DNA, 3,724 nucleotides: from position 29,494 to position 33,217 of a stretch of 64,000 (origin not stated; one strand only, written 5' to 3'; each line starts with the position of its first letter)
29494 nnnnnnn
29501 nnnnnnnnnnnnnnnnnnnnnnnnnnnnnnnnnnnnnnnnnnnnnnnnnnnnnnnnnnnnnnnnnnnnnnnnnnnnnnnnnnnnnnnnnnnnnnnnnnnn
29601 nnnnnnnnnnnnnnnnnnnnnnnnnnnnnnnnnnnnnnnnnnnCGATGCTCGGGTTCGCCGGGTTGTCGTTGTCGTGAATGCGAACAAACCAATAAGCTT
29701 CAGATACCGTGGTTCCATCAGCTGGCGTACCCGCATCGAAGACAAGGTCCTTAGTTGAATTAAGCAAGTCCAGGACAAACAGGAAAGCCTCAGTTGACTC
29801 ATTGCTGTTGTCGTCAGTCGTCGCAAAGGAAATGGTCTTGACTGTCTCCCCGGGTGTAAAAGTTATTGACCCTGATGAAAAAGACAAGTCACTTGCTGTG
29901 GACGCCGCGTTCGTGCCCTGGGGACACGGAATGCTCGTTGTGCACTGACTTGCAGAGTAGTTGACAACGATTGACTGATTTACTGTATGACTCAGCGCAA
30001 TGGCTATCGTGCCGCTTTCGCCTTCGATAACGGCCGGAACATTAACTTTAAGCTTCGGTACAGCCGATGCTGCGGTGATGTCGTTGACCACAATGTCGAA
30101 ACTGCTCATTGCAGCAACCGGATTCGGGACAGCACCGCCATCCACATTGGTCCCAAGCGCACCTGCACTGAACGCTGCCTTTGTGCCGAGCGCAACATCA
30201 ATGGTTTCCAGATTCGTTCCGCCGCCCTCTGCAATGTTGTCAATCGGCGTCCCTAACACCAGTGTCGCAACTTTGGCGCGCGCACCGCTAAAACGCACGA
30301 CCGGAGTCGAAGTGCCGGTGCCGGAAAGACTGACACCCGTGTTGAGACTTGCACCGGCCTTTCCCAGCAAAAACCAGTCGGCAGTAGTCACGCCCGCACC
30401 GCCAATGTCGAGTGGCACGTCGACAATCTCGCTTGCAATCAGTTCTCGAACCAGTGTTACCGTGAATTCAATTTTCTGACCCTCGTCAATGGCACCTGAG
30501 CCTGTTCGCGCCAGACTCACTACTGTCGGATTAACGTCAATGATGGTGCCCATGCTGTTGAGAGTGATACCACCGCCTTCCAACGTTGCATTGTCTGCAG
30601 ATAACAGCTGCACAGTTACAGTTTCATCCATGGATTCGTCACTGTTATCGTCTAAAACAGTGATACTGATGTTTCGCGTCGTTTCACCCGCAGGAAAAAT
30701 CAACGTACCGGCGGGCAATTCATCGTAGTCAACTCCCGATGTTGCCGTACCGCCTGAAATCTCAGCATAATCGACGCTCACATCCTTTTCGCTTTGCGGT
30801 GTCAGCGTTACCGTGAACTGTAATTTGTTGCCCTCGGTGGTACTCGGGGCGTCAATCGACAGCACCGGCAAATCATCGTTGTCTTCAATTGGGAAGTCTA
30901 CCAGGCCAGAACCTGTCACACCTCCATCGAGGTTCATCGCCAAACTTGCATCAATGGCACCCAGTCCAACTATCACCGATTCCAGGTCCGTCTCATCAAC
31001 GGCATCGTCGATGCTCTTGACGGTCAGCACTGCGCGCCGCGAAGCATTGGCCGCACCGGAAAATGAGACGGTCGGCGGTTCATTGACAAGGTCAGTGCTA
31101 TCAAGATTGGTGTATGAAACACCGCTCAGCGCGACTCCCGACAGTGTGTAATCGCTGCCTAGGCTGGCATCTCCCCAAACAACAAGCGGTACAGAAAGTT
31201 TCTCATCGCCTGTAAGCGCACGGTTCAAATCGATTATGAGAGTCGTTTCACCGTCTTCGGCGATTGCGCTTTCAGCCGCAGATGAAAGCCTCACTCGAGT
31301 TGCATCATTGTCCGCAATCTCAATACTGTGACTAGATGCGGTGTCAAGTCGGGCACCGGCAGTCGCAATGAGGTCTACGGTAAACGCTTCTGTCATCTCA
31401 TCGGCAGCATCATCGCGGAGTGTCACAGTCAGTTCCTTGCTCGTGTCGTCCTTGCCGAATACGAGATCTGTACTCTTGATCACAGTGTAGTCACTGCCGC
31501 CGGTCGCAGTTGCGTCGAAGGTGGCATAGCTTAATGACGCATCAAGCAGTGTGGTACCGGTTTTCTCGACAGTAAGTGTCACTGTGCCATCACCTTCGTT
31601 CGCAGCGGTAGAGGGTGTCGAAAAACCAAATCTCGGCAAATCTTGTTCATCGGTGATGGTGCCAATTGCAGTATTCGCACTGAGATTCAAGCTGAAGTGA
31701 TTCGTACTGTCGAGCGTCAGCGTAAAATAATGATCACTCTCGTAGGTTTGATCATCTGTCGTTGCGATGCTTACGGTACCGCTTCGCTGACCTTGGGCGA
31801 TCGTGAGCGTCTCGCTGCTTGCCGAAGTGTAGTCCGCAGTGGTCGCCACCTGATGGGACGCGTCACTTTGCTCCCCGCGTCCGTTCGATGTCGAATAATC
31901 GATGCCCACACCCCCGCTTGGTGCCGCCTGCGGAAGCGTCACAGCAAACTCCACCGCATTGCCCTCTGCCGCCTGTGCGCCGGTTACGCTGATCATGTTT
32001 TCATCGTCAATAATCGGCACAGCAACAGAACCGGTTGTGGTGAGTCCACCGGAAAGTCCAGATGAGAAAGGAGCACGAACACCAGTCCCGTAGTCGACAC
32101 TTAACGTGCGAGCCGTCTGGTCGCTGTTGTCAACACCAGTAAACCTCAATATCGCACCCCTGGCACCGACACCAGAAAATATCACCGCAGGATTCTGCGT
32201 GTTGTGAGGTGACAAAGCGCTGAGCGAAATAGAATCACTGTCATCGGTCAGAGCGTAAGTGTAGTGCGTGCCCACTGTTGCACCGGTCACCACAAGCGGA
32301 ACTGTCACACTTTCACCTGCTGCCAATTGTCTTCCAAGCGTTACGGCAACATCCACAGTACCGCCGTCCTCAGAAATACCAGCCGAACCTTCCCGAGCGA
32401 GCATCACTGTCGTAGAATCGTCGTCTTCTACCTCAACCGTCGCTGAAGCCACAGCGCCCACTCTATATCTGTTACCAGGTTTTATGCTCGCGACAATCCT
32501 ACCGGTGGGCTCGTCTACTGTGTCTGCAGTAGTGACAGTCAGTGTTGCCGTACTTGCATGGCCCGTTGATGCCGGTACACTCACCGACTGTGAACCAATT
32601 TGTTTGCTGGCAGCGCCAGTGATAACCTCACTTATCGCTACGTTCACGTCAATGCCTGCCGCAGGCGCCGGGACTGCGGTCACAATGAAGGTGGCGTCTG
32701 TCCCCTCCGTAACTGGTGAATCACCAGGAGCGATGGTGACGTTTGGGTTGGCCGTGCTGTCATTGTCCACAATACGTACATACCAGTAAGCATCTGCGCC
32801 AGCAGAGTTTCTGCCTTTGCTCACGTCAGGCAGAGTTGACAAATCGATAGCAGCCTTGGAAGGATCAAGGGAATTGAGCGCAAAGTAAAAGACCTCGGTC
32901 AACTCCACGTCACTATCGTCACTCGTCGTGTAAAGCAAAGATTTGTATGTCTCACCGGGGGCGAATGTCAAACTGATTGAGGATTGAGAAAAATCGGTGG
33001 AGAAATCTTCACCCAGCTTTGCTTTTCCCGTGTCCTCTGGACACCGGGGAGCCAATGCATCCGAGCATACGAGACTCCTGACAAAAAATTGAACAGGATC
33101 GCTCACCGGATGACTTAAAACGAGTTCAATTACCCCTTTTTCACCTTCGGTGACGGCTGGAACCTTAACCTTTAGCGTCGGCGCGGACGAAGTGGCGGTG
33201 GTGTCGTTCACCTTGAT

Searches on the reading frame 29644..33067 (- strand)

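Call 9: search_protein_families(library=pfam, proteins=[window:29644-33067:-], max_evalue=0.1)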
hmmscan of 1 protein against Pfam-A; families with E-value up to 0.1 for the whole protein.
window:29644-33067:- (1141 aa): 1 family
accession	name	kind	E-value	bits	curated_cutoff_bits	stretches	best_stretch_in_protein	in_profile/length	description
PF03160.20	Calx-beta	-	3.6e-47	159.7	27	5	473-587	1-118/119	Calx-beta domain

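Call 10: search_protein_families(library=ncbifam, proteins=[window:29644-33067:-], max_evalue=0.1)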
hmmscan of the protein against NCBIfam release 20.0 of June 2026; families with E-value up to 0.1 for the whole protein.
window:29644-33067:- (1141 aa): 2 families
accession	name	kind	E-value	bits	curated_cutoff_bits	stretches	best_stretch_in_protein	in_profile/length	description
TIGR00845.1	caca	equivalog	4.5e-19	67.7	679.85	3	409-608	441-643/921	sodium/calcium exchanger 1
NF011829.0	PRK15301.1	equivalog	0.021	14.2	226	0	734-758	139-163/189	hypothetical protein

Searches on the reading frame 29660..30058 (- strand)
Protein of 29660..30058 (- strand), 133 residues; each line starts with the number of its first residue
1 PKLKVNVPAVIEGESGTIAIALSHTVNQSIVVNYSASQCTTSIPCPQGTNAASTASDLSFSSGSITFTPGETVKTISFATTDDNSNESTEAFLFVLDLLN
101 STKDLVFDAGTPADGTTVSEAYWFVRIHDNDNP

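Call 6: search_protein_families(library=pfam, proteins=[window:29660-30058:-], max_evalue=1)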
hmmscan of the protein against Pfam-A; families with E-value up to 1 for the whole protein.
seq(133 aa): 1 family
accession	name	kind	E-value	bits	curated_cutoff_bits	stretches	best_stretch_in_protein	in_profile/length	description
PF03160.20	Calx-beta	-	3.6e-07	30.6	27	1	52-105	50-103/119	Calx-beta domain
